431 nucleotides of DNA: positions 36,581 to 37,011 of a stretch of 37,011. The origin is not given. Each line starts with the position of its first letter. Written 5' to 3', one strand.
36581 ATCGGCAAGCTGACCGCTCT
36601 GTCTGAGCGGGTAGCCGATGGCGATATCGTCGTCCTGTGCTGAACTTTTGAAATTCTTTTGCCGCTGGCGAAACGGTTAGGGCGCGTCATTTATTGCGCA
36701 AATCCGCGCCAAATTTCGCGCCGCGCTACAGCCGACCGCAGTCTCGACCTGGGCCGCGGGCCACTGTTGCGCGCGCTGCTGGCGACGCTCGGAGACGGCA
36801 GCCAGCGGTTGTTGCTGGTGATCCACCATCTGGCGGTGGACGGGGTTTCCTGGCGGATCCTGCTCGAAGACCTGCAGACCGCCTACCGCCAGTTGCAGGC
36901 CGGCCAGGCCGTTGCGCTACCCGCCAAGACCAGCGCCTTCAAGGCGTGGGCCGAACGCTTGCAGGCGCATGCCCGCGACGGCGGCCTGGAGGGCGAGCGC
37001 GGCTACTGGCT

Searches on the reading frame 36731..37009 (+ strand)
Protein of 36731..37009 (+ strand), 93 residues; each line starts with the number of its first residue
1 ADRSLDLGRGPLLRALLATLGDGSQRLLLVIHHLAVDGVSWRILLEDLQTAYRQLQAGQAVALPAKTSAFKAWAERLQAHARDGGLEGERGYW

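Call 37: search_protein_families(library=pfam, proteins=[window:36731-37009:+], max_evalue=0.01)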
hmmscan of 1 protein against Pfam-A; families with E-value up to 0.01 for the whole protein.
window:36731-37009:+ (93 aa): 1 family
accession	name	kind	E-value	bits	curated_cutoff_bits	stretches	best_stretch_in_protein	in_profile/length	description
PF00668.25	Condensation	-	6.9e-22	78.2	30.6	1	3-93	109-198/456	Condensation domain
